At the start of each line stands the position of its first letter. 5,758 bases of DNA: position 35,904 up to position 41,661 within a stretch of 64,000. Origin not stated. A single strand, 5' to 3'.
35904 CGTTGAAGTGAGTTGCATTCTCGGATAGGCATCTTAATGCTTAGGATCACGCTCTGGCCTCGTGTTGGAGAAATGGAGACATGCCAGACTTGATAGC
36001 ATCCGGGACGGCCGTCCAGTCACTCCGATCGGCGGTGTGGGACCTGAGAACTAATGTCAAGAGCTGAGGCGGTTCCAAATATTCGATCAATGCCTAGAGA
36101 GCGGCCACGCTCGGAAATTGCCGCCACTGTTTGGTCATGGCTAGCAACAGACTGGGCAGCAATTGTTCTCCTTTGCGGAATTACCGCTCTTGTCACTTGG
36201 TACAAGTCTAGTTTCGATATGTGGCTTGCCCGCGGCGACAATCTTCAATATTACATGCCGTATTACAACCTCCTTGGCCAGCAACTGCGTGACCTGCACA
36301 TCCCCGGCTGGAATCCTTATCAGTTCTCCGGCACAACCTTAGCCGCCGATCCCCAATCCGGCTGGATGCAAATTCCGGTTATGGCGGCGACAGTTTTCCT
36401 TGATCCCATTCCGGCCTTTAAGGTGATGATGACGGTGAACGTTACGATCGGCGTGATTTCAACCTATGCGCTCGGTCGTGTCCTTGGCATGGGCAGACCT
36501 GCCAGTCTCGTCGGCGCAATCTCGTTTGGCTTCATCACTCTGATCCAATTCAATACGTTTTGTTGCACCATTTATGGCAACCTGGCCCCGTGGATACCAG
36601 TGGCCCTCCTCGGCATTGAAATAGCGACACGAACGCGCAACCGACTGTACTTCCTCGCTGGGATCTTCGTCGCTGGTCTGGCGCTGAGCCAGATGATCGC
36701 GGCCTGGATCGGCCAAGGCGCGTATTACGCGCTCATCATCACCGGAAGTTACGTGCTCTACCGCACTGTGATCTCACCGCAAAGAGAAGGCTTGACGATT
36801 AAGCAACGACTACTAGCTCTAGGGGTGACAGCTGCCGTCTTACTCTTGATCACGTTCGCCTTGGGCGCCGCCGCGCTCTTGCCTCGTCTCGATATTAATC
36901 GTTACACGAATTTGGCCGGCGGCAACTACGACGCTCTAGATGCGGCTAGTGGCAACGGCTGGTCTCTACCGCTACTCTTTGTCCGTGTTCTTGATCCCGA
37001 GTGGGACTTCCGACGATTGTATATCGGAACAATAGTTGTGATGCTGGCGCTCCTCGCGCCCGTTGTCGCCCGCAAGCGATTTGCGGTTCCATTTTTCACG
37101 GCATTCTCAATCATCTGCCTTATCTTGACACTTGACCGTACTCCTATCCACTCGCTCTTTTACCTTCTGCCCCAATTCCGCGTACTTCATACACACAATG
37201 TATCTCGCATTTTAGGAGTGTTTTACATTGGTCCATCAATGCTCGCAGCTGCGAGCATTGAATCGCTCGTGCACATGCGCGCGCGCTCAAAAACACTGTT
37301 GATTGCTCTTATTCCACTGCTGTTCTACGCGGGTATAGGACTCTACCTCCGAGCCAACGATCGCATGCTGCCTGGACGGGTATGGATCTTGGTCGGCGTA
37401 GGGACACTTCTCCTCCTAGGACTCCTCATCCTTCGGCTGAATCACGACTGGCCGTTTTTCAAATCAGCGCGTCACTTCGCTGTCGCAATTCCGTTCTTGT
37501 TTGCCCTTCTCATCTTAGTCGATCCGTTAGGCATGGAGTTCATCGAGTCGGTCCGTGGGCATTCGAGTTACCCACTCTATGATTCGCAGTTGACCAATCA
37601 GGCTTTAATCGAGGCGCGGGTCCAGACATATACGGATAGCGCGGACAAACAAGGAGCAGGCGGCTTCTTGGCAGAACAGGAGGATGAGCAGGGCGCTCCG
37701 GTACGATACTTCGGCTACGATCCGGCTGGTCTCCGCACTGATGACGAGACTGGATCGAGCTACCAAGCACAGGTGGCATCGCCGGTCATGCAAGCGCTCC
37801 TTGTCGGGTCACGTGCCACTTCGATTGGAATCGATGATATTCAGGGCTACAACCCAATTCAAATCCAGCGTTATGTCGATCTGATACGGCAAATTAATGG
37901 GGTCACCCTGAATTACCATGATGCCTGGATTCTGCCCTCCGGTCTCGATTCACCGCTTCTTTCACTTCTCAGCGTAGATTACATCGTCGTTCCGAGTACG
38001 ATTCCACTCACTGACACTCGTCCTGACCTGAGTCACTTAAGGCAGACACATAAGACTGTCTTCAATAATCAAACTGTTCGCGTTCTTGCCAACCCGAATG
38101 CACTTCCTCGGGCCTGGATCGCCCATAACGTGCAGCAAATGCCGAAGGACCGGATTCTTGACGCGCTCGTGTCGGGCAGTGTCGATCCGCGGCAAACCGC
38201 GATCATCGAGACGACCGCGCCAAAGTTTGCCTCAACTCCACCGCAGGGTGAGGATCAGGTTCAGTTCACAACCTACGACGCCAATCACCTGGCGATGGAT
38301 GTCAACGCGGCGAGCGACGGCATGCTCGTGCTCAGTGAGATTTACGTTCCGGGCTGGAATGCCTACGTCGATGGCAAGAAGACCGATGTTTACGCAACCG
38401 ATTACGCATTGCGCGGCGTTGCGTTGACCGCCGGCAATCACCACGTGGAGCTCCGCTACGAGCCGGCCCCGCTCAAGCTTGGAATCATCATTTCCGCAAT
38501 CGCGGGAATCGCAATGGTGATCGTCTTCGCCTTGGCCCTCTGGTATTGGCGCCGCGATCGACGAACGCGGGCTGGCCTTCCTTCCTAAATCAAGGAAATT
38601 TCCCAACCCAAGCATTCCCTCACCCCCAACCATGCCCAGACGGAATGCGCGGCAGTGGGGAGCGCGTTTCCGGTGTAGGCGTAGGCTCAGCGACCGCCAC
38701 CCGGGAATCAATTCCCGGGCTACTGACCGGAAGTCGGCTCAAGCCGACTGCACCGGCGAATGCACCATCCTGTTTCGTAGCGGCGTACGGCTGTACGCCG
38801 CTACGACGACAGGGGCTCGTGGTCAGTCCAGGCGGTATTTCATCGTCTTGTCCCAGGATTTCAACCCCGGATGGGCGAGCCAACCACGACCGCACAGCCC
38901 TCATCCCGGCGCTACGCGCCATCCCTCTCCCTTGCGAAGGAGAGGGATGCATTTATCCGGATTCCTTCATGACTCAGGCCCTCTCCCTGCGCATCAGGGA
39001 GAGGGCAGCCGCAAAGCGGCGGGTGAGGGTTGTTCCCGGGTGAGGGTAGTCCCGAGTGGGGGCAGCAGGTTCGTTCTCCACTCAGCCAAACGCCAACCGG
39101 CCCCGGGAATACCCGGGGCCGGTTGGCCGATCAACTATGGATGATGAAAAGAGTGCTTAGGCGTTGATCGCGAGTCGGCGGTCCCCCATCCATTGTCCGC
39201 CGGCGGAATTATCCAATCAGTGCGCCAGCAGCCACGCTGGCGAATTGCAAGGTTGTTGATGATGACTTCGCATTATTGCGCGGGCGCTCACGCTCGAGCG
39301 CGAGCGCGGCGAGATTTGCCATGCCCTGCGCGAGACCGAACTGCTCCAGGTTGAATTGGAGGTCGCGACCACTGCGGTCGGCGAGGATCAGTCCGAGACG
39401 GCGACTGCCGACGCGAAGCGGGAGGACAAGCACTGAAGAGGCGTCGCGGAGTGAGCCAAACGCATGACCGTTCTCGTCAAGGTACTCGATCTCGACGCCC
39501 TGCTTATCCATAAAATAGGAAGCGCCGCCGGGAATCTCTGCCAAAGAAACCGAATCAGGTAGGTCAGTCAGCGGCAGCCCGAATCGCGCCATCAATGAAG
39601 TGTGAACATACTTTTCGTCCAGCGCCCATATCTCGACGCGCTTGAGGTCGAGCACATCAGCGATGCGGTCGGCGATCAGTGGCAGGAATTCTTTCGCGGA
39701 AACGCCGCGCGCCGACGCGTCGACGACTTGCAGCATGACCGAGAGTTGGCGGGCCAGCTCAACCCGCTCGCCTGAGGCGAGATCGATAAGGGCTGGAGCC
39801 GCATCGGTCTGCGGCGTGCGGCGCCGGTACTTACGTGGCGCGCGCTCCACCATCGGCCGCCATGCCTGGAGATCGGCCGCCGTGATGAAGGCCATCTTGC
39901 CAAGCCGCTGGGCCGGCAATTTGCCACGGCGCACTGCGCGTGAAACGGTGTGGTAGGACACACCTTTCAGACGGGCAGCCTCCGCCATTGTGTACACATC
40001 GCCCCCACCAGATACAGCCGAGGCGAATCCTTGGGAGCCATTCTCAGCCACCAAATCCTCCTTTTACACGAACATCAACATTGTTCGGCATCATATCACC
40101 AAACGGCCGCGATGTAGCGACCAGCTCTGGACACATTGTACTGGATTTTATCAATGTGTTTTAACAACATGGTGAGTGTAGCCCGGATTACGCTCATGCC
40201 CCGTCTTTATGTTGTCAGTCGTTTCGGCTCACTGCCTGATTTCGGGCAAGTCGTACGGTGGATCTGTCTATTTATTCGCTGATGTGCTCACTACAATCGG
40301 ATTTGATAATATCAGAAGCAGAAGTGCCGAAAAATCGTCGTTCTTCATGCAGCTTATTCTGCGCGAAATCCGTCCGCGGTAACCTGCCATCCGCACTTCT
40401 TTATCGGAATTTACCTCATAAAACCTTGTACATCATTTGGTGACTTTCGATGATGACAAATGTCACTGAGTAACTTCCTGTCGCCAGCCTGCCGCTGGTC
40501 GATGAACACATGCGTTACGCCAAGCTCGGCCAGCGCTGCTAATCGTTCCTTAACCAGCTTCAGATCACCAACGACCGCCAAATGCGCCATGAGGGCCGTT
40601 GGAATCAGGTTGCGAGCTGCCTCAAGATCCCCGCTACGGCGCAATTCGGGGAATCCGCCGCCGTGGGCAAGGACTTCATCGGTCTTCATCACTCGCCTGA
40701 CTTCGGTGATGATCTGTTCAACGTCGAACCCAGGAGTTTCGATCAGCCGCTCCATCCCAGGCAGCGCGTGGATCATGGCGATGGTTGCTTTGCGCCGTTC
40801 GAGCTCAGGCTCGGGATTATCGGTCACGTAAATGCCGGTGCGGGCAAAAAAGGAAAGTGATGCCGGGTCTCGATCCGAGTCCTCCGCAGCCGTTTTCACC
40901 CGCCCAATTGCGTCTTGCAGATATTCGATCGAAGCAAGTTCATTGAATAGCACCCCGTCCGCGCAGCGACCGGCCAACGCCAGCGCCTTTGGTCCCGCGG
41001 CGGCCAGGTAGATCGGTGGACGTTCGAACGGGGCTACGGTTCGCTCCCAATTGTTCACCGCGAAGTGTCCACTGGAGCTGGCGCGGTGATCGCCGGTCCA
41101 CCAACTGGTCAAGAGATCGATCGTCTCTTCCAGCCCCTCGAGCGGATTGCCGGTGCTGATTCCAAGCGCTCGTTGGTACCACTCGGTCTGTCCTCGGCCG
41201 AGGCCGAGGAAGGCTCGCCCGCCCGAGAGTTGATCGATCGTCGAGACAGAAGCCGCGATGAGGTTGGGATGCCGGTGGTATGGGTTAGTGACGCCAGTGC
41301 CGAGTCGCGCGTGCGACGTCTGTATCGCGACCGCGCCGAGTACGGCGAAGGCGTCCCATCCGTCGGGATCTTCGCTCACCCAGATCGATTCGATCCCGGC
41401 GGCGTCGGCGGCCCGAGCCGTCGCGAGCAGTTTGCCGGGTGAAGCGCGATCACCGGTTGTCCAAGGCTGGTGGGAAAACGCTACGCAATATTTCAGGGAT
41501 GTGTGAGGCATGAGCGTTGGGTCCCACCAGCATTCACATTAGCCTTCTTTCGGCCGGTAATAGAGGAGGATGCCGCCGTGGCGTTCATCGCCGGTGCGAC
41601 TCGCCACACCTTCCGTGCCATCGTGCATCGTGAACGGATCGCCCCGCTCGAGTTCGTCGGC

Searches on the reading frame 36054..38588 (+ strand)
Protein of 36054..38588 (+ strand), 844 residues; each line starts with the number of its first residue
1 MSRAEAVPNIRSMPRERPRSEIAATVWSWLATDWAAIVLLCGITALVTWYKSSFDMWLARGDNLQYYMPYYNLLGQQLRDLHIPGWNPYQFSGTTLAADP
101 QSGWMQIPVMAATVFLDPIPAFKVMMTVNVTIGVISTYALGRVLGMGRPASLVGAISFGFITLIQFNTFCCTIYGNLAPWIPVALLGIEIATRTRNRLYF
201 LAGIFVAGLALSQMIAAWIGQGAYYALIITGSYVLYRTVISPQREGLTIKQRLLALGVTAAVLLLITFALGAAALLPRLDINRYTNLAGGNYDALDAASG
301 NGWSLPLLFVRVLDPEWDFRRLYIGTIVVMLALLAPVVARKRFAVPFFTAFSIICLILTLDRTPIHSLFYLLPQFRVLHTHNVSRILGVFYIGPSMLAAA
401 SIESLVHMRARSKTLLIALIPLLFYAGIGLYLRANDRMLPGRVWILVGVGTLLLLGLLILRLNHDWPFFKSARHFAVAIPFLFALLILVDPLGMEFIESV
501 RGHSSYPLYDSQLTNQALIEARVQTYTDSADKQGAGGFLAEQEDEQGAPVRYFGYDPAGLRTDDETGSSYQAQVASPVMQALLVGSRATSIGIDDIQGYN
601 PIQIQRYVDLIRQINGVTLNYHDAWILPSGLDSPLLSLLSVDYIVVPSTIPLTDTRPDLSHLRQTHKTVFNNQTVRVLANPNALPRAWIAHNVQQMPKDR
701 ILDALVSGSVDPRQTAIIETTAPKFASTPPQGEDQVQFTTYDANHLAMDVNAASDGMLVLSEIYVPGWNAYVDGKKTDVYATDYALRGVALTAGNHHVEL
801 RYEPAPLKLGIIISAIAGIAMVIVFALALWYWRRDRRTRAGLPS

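Call 13: search_protein_families(library=pfam, proteins=[window:36054-38588:+], max_evalue=0.001)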
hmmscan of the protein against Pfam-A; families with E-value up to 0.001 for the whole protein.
window:36054-38588:+ (844 aa): 1 family
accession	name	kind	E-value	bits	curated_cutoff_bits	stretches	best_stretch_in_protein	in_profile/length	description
PF09586.16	YfhO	-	1.4e-17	63.8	28.5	1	708-814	727-835/835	Bacterial membrane protein YfhO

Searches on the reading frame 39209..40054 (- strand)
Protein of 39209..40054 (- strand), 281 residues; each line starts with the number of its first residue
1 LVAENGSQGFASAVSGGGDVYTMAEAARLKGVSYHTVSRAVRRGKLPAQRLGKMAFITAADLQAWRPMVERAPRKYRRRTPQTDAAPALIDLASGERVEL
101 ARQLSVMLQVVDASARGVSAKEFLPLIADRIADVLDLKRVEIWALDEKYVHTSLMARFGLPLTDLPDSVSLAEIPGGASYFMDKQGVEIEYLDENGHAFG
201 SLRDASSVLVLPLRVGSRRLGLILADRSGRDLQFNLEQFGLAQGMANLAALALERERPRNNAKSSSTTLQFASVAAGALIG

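Call 13: search_protein_families(library=pfam, proteins=[window:39209-40054:-], max_evalue=0.001)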
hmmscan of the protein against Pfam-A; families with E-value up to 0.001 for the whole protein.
window:39209-40054:- (281 aa): 3 families
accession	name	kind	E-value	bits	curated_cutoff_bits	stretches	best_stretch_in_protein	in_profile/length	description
PF12728.13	HTH_17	-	5.4e-09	36.6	27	1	20-65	1-46/51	Helix-turn-helix domain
PF13492.12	GAF_3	-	3.6e-07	31.1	27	1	122-255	4-129/129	GAF domain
PF01590.32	GAF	-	9.7e-05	23.3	22.4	1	122-253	4-133/133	GAF domain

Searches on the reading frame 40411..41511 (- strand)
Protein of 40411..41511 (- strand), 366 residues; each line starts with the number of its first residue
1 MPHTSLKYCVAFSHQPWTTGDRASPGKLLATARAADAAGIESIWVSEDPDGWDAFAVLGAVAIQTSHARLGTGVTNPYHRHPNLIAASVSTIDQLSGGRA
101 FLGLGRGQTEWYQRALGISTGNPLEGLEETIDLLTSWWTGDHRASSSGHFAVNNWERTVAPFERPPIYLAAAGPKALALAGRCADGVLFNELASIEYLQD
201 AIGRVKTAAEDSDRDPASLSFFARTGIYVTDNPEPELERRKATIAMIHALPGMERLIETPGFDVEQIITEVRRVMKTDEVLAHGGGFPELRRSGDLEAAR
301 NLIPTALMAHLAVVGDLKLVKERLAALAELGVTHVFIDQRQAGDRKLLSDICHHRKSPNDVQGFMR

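Call 13: search_protein_families(library=pfam, proteins=[window:40411-41511:-], max_evalue=0.001)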
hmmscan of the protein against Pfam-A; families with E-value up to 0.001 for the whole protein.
window:40411-41511:- (366 aa): 1 family
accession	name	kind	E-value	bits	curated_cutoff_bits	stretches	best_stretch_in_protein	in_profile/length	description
PF00296.26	Bac_luciferase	-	4.1e-57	194.4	27.9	1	8-334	5-314/314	Luciferase-like monooxygenase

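Call 17: find_encoding_contigs(protein=window:40411-41511:-, flank=3000, max_places=4)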
Protein window:40411-41511:- (366 aa): no gene with exactly this product is on record in the collection.
